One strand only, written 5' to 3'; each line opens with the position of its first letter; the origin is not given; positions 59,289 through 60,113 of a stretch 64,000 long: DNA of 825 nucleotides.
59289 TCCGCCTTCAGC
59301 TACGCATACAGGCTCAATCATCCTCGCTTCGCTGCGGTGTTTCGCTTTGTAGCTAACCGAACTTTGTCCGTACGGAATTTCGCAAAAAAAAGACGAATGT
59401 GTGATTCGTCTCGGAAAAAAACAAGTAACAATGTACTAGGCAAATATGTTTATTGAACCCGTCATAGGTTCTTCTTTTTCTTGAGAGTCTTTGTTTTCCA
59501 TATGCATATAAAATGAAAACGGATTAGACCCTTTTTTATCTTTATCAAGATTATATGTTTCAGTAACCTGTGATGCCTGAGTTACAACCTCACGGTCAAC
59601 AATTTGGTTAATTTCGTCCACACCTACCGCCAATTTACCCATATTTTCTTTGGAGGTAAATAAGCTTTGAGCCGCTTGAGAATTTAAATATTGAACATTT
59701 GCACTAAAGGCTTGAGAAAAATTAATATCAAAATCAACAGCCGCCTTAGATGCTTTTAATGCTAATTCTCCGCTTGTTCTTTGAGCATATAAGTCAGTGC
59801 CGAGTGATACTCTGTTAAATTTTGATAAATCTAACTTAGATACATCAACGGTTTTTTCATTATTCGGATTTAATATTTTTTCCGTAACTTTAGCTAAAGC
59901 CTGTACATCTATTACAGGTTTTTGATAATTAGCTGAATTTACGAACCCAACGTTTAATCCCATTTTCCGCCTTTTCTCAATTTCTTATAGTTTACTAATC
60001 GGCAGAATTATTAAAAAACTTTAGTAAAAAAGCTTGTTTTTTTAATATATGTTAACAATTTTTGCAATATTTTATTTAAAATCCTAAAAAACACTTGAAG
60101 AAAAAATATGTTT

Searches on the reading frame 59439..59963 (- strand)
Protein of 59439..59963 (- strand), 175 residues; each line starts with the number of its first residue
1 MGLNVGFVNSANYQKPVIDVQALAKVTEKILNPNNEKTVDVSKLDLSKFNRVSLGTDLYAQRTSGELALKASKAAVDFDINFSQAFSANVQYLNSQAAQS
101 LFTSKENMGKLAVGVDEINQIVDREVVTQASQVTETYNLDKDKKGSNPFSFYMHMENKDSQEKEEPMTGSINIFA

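Call 12: find_encoding_contigs(protein=window:59439-59963:-, flank=6000, max_places=10)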
Protein window:59439-59963:- (175 aa): 1 contig read that carries it; 1 place shown.
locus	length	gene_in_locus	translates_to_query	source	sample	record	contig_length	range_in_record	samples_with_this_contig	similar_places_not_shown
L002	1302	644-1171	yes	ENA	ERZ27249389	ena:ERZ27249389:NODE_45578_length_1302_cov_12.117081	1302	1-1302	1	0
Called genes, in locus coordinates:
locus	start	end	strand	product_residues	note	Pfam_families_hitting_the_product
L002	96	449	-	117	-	PF01245:Ribosomal_L19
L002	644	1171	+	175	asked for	-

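Call 27: find_homologous_proteins(query=window:59439-59963:-)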
Query window:59439-59963:- (175 aa): 169 proteins with E <= 0.001 among 250 candidates; the best 120 are listed.
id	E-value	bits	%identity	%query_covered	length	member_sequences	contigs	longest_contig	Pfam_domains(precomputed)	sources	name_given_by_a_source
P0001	1.8e-101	355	95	100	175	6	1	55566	-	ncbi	-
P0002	1.3e-94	332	89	100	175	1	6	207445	-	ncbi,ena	-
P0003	9.0e-69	248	68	100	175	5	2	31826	-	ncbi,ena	-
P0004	2.7e-66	240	66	100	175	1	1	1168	-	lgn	-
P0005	8.3e-66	239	66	100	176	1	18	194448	-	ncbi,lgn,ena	-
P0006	8.4e-66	239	65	100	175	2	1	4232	-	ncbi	-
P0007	1.7e-65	238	66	100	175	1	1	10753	-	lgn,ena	-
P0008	1.8e-65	238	67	100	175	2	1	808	-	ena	-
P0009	2.5e-65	237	66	100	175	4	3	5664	-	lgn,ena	-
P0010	4.2e-65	236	66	100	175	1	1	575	-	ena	-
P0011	5.9e-65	236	66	100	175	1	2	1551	-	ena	-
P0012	7.5e-65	236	66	100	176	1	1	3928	-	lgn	-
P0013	8.2e-65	236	66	100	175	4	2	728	-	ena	-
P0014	8.9e-65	235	66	100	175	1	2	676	-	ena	-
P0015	1.2e-64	235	68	100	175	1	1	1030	-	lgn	-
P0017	1.7e-64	234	66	100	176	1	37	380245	-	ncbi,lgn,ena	-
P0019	2.0e-64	234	67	100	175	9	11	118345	-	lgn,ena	-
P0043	1.7e-61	225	65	100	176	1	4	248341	-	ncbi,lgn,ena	-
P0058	3.2e-59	217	62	100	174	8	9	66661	-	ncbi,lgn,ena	-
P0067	6.2e-58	213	59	100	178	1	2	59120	-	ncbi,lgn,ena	-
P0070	4.1e-57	211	63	100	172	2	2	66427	-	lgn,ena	-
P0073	1.5e-56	209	63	90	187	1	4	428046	-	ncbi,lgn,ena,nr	ncbi:hypothetical protein IJ182_10160 [bacterium]|nr:hypothetical protein [bacterium]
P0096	8.9e-54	200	61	100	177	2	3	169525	-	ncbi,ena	-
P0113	1.0e-50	190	55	97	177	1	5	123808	-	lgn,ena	-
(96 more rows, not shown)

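Call 29: find_related_loci(query=A2, collection=metagenome_contigs, flank=4000)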
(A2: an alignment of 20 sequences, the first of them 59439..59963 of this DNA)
Query A2 (175 aa) in metagenome_contigs; peptide patterns used: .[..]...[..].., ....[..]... (x = any residue, [..] = any of these).
235 stretches matched a pattern; 32 encode a relative of the query (tblastn E <= 1e-3); 32 distinct loci.
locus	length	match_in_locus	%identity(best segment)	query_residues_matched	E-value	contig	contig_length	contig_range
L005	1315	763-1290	63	1-175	6e-74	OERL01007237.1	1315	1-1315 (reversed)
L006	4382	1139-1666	64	1-175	6e-68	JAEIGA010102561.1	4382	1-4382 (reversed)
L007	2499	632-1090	68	1-153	1e-67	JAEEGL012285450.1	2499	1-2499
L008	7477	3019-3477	65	1-153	1e-63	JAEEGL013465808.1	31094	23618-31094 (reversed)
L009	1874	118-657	61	1-174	3e-65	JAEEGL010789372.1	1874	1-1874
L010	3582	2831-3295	64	1-154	8e-63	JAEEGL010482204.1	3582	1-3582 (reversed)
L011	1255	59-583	59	1-175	2e-64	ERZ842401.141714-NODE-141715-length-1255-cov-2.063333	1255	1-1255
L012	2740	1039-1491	62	1-153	7e-60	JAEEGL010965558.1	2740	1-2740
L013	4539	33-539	57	1-172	1e-58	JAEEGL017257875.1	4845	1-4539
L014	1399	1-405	64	41-175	1e-57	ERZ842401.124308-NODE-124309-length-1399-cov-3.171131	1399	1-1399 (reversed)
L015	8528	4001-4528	36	1-175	8e-23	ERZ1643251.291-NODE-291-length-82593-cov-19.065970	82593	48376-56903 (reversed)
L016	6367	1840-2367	36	1-175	1e-22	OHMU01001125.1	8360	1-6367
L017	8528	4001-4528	35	1-175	1e-22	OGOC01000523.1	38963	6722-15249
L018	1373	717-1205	33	18-175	3e-21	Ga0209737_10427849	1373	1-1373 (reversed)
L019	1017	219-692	30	1-150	3e-9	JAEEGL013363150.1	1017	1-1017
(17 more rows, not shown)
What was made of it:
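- Contigs often break at the island (L002, L005, L010; calls 12, 29).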

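Call 35: find_encoding_contigs(protein=P0017, flank=10000, max_places=4)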
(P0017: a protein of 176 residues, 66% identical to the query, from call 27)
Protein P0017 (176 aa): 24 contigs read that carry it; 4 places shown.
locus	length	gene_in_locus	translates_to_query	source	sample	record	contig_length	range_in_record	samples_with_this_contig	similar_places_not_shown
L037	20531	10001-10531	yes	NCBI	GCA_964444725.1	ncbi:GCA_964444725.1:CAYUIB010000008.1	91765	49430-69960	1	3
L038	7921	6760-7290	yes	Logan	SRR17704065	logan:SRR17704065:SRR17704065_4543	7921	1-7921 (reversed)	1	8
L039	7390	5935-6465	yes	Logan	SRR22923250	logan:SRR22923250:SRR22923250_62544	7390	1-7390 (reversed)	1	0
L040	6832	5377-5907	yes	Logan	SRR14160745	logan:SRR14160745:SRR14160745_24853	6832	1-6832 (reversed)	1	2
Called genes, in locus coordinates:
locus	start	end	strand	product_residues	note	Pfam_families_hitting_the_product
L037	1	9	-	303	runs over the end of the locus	-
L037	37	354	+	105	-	PF00893:Multi_Drug_Res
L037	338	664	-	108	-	PF03091:CutA1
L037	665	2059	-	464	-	PF01565:FAD_binding_4, PF02913:FAD-oxidase_C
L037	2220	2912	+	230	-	PF00089:Trypsin, PF13365:Trypsin_2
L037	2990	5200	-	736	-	PF02629:CoA_binding, PF13380:CoA_binding_2, PF13607:Succ_CoA_lig, PF19045:Ligase_CoA_2, PF13549:ATP-grasp_5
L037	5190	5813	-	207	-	PF04055:Radical_SAM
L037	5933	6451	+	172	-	PF03551:PadR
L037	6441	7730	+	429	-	PF17820:PDZ_6 (weak), PF19238:Radical_SAM_2, PF04459:DUF512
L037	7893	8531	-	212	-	PF01351:RNase_HII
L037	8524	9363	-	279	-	PF00009:GTP_EFTU (faint), PF02421:FeoB_N (weak), PF03193:RsgA_GTPase (weak), PF02421:FeoB_N, PF04548:AIG1 (faint), PF01926:MMR_HSR1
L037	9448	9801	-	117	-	PF01245:Ribosomal_L19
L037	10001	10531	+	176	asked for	-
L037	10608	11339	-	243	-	PF07963:N_methyl (faint)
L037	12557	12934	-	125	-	PF01219:DAGK_prokar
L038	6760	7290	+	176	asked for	-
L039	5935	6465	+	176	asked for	-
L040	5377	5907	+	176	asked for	-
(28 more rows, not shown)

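Call 36: find_encoding_contigs(protein=P0073, flank=10000, max_places=3)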
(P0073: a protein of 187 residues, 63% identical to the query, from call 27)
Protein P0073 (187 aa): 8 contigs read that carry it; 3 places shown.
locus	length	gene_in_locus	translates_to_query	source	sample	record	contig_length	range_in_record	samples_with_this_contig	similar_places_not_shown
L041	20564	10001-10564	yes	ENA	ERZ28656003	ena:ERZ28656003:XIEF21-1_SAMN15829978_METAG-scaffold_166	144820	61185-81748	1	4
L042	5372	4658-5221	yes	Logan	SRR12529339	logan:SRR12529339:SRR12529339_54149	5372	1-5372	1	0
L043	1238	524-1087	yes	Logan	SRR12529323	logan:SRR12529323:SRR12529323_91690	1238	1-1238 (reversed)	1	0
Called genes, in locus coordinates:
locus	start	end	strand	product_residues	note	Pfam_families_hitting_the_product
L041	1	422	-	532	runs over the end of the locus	PF19568:Spore_III_AA, PF25516:PTPase, PF01424:R3H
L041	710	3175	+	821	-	PF00353:HemolysinCabind (faint)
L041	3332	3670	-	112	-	-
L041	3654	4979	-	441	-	PF00275:EPSP_synthase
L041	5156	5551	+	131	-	PF00383:dCMP_cyt_deam_1, PF08211:dCMP_cyt_deam_2, PF14421:LmjF365940-deam (faint)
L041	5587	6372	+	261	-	PF13412:HTH_24 (faint), PF04542:Sigma70_r2, PF04539:Sigma70_r3, PF04545:Sigma70_r4, PF08281:Sigma70_r4_2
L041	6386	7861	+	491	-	PF06750:A24_N_bact, PF01478:Peptidase_A24 (weak)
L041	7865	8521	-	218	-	PF01351:RNase_HII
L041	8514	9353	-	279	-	PF00071:Ras (faint), PF08477:Roc (faint), PF03193:RsgA_GTPase (weak), PF02421:FeoB_N, PF04548:AIG1 (weak), PF01926:MMR_HSR1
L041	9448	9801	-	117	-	PF01245:Ribosomal_L19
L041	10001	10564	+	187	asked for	-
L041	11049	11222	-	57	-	PF06803:DUF1232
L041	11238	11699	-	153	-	PF01219:DAGK_prokar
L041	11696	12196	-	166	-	PF02130:YbeY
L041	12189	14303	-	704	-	PF07697:7TMR-HDED, PF07698:7TM-7TMR_HD, PF01966:HD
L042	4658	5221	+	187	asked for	-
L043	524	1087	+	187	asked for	-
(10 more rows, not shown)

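Call 37: find_encoding_contigs(protein=P0005, flank=10000, max_places=4)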
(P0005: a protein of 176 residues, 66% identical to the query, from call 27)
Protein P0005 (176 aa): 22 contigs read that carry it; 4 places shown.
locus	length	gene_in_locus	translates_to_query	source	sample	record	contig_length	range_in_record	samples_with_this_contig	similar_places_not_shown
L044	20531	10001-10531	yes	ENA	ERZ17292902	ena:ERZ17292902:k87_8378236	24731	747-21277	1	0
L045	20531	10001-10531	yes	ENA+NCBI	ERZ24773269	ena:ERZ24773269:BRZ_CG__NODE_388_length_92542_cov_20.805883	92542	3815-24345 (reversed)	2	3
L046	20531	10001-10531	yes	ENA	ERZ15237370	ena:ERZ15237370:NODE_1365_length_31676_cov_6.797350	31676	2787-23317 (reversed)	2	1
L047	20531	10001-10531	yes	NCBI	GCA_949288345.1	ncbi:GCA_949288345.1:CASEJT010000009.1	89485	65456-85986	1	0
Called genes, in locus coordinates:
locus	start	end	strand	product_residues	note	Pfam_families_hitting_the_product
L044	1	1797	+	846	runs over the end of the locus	?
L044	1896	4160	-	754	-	PF17764:PriA_3primeBD, PF04851:ResIII, PF00270:DEAD, PF18319:Zn_ribbon_PriA, PF00271:Helicase_C, PF18074:PriA_C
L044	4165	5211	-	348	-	-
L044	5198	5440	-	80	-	PF02229:PC4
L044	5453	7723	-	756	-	PF02878:PGM_PMM_I, PF02879:PGM_PMM_II (faint), PF02880:PGM_PMM_III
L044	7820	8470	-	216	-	PF01351:RNase_HII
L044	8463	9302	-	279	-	PF00009:GTP_EFTU (faint), PF02421:FeoB_N (weak), PF00071:Ras (faint), PF03193:RsgA_GTPase (weak), PF02421:FeoB_N, PF04548:AIG1 (weak), PF01926:MMR_HSR1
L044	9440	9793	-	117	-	PF01245:Ribosomal_L19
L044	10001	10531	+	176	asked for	-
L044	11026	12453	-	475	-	PF04055:Radical_SAM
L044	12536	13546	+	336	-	PF04055:Radical_SAM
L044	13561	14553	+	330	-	PF04055:Radical_SAM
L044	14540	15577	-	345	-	PF01370:Epimerase, PF02719:Polysacc_synt_2 (weak), PF04321:RmlD_sub_bind (weak), PF05368:NmrA, PF16363:GDP_Man_Dehyd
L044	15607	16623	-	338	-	PF04055:Radical_SAM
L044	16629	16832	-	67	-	-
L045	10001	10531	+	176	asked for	-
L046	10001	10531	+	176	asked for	-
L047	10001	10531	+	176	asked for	-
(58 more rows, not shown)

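Call 39: find_encoding_contigs(protein=P0019, flank=10000, max_places=2)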
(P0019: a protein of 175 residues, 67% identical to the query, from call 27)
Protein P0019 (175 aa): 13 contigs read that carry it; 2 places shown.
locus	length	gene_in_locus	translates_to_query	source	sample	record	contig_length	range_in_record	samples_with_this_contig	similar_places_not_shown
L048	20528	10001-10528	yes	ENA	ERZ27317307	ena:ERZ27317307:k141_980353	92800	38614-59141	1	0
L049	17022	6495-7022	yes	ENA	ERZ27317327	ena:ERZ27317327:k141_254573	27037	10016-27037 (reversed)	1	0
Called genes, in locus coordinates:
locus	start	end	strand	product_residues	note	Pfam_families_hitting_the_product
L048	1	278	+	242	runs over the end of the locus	-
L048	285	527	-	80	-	-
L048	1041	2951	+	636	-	PF01590:GAF, PF00990:GGDEF, PF13487:HD_5, PF01966:HD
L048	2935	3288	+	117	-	-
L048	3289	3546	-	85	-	-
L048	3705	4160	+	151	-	PF00364:Biotin_lipoyl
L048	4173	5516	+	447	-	PF00289:Biotin_carb_N, PF02222:ATP-grasp, PF02786:CPSase_L_D2, PF07478:Dala_Dala_lig_C, PF08443:RimK (faint), PF02785:Biotin_carb_C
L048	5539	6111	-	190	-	-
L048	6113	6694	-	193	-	-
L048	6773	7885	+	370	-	PF01757:Acyl_transf_3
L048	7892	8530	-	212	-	PF01351:RNase_HII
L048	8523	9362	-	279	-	PF00009:GTP_EFTU (faint), PF03193:RsgA_GTPase (faint), PF00071:Ras (faint), PF02421:FeoB_N, PF04548:AIG1 (faint), PF01926:MMR_HSR1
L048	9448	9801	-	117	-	PF01245:Ribosomal_L19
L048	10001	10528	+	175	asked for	-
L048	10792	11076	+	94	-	PF01381:HTH_3 (weak)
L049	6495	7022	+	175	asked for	-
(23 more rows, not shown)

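Call 40: find_encoding_contigs(protein=P0043, flank=10000, max_places=2)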
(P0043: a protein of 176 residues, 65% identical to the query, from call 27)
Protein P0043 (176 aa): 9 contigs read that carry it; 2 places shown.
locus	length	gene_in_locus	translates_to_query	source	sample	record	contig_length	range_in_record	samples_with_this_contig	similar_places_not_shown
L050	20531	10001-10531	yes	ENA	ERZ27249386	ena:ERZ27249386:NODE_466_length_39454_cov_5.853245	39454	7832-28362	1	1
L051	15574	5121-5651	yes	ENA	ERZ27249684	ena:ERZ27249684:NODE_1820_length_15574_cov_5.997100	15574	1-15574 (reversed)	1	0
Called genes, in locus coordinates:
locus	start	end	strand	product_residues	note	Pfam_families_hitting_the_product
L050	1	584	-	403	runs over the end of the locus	PF28396:SepQ_C, PF01052:FliMN_C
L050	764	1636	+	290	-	PF01555:N6_N4_Mtase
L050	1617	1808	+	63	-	-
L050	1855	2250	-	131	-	-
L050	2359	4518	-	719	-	PF02629:CoA_binding, PF13380:CoA_binding_2, PF13607:Succ_CoA_lig, PF19045:Ligase_CoA_2, PF13549:ATP-grasp_5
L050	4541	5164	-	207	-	PF13353:Fer4_12 (weak), PF04055:Radical_SAM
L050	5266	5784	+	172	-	PF03551:PadR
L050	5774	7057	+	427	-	PF17820:PDZ_6 (weak), PF19238:Radical_SAM_2, PF04459:DUF512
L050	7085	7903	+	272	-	PF13353:Fer4_12 (weak), PF04055:Radical_SAM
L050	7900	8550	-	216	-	PF01351:RNase_HII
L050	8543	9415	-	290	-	PF03193:RsgA_GTPase (faint), PF01926:MMR_HSR1, PF02421:FeoB_N, PF04548:AIG1 (weak)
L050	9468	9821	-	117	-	PF01245:Ribosomal_L19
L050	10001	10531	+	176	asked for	-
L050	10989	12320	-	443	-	PF05681:Fumerase, PF05683:Fumerase_C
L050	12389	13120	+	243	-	PF04452:Methyltrans_RNA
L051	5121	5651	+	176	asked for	-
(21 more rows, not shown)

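Call 41: find_encoding_contigs(protein=P0096, flank=10000, max_places=2)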
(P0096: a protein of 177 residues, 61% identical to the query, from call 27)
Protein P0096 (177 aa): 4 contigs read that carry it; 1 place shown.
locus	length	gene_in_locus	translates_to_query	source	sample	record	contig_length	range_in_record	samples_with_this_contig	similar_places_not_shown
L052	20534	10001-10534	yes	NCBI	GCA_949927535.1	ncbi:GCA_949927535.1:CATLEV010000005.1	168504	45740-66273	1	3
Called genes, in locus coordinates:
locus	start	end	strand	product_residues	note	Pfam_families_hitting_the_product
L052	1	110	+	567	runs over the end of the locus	-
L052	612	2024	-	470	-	PF05681:Fumerase, PF05683:Fumerase_C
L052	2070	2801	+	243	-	PF20260:PUA_4 (weak), PF04452:Methyltrans_RNA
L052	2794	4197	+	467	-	PF01743:PolyA_pol, PF12627:PolyA_pol_RNAbd, PF01966:HD (weak), PF13735:tRNA_NucTran2_2 (weak)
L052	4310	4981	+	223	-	-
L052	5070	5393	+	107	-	PF00436:SSB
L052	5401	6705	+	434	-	PF07005:SBD_N, PF17042:NBD_C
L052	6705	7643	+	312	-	PF04166:PdxA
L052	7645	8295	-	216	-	PF01351:RNase_HII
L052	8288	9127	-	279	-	PF00009:GTP_EFTU (faint), PF00071:Ras (faint), PF04548:AIG1 (faint), PF03193:RsgA_GTPase (weak), PF02421:FeoB_N, PF01926:MMR_HSR1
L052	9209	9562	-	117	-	PF01245:Ribosomal_L19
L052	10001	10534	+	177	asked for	-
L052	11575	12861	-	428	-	PF17820:PDZ_6 (weak), PF19238:Radical_SAM_2, PF04459:DUF512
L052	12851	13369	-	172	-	PF03551:PadR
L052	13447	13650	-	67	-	-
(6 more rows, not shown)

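Call 42: find_encoding_contigs(protein=P0113, flank=10000, max_places=2)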
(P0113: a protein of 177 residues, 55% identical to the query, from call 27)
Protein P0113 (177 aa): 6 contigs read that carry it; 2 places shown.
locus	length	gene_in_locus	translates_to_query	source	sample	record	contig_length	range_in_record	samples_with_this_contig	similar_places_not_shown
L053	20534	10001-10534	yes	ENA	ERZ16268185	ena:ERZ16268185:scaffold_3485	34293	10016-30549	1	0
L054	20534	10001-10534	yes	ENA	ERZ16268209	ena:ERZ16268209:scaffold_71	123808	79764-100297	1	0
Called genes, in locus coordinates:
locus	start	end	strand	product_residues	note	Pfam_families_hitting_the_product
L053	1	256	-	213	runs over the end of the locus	PF00813:FliP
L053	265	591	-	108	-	PF04347:FliO (weak)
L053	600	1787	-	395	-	PF28396:SepQ_C, PF01052:FliMN_C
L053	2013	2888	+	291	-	PF01555:N6_N4_Mtase, PF01170:UPF0020 (weak), PF03602:Cons_hypoth95 (weak), PF01555:N6_N4_Mtase (weak)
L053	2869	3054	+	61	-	-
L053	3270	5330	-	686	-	PF02629:CoA_binding, PF13380:CoA_binding_2, PF13607:Succ_CoA_lig, PF19045:Ligase_CoA_2, PF13549:ATP-grasp_5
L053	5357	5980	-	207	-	PF04055:Radical_SAM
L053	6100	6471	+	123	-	PF03551:PadR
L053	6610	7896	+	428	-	PF17820:PDZ_6 (weak), PF19238:Radical_SAM_2, PF04055:Radical_SAM (faint), PF04459:DUF512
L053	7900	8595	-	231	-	PF01351:RNase_HII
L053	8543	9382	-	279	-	PF00009:GTP_EFTU (faint), PF00071:Ras (faint), PF03193:RsgA_GTPase (weak), PF02421:FeoB_N, PF04548:AIG1 (faint), PF01926:MMR_HSR1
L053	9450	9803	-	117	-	PF01245:Ribosomal_L19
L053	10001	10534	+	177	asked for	-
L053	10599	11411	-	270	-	PF00590:TP_methylase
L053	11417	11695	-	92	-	PF01740:STAS (weak), PF13466:STAS_2 (weak)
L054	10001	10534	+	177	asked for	-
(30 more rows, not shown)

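Call 54: search_protein_families(library=pfam, proteins=[window:59439-59963:-], max_evalue=10)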
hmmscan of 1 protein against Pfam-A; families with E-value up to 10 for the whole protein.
window:59439-59963:- (175 aa): 0 families
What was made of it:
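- Tried and rejected: Function of gene X. There is no Pfam hit (call 54).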

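Call 57: predict_structure(alignment_id=A2)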
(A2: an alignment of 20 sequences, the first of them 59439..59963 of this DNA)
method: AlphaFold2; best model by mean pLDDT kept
length: 175 residues; sequences in the alignment: 20
mean_pLDDT: 53.0   pTM: 0.21
mean pLDDT of the five models: 53.0, 49.1, 45.4, 45.2, 42.4
residues with pLDDT >= 90: 0; 70-90: 12; 50-70: 97; < 50: 66
segments of 3 or more residues with pLDDT < 50: 1-3, 6-11, 57-59, 109-137, 154-172
pLDDT, mean of each block of 10 residues (from residue 1): 47 53 59 54 59 51 61 59 70 69 53 44 38 47 57 46 38 47
secondary structure, 60 per line:
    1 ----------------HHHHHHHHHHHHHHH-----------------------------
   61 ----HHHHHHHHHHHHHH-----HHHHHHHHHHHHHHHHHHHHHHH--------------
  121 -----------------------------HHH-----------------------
elements in order: H17-31 H65-78 H84-106
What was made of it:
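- Tried and rejected: The AlphaFold model has low confidence (pLDDT 53; call 57), so I ran no fold search.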

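Call 85: find_encoding_contigs(protein=P0058, flank=10000, max_places=1)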
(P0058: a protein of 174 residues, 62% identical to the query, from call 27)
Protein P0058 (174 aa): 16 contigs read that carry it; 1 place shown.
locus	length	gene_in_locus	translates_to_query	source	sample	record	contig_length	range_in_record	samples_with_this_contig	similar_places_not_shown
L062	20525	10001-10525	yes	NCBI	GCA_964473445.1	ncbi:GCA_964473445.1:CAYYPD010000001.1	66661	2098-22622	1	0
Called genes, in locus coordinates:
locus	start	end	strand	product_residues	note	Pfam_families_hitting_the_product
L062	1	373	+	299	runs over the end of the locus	-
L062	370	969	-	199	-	-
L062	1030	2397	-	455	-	PF05167:DUF711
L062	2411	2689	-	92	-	PF01842:ACT (weak), PF13740:ACT_6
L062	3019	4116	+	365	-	PF13776:DUF4172, PF02661:Fic, PF22168:DIP2311-like_C (weak)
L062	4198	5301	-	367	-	PF02540:NAD_synthase (faint), PF03054:tRNA_Me_trans, PF20259:tRNA_Me_trans_M, PF20258:tRNA_Me_trans_C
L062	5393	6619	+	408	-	PF00977:His_biosynth, PF01884:PcrB (faint), PF01502:PRA-CH, PF01503:PRA-PH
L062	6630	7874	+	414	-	PF00815:Histidinol_dh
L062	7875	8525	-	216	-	PF01351:RNase_HII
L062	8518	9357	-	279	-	PF00009:GTP_EFTU (faint), PF03193:RsgA_GTPase (weak), PF02421:FeoB_N, PF04548:AIG1 (faint), PF01926:MMR_HSR1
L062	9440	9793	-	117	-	PF01245:Ribosomal_L19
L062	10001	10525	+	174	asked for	-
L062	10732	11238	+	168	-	-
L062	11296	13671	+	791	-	PF13567:DUF4131, PF03772:Competence, PF00753:Lactamase_B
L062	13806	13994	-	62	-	-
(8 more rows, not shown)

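Call 86: find_encoding_contigs(protein=P0067, flank=10000, max_places=1)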
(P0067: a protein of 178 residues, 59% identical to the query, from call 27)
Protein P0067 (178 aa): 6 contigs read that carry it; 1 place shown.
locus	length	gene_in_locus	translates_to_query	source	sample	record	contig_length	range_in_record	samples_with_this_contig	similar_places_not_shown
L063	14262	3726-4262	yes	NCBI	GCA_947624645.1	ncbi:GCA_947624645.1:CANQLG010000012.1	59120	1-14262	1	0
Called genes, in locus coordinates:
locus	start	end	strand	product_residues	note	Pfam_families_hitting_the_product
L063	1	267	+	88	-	?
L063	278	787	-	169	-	-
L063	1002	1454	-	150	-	PF13248:Zn_ribbon_3 (weak)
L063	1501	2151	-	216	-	PF01351:RNase_HII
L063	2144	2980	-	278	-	PF03193:RsgA_GTPase (weak), PF01926:MMR_HSR1, PF02421:FeoB_N, PF04548:AIG1 (faint)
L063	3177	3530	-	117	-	PF01245:Ribosomal_L19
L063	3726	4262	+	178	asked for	-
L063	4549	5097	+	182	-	-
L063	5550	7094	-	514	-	-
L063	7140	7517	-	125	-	PF01219:DAGK_prokar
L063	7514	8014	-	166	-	PF02130:YbeY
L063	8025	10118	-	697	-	PF07697:7TMR-HDED, PF07698:7TM-7TMR_HD, PF01966:HD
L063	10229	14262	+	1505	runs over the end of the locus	PF05170:AsmA, PF05359:DUF748, PF13116:YhdP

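Call 87: find_encoding_contigs(protein=P0070, flank=10000, max_places=1)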
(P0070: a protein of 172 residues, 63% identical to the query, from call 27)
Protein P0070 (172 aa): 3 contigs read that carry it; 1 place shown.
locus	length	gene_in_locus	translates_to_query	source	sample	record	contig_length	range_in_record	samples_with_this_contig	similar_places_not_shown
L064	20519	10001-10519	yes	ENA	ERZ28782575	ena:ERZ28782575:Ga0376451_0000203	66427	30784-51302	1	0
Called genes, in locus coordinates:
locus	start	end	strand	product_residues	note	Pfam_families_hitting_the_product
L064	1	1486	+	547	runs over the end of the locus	PF01514:YscJ_FliF, PF08345:YscJ_FliF_C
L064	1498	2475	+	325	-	-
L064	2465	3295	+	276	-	PF02108:FliH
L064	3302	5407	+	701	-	PF00771:FHIPEP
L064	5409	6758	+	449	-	PF00006:ATP-synt_ab, PF18269:T3SS_ATPase_C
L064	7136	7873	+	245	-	PF07963:N_methyl (weak), PF20318:DUF6613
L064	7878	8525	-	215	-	PF01351:RNase_HII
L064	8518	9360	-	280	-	PF00009:GTP_EFTU (faint), PF04548:AIG1 (faint), PF03193:RsgA_GTPase (weak), PF02421:FeoB_N, PF01926:MMR_HSR1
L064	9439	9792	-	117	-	PF01245:Ribosomal_L19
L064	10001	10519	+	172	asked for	-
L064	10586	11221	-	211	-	PF00702:Hydrolase, PF08282:Hydrolase_3 (faint), PF12710:HAD (weak), PF13419:HAD_2, PF13242:Hydrolase_like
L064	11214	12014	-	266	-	PF03328:HpcH_HpaI (weak)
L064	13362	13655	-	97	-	PF01909:NTP_transf_2, PF18765:Polbeta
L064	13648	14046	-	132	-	PF08780:NTase_sub_bind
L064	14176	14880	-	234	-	PF07963:N_methyl (weak), PF20318:DUF6613 (weak)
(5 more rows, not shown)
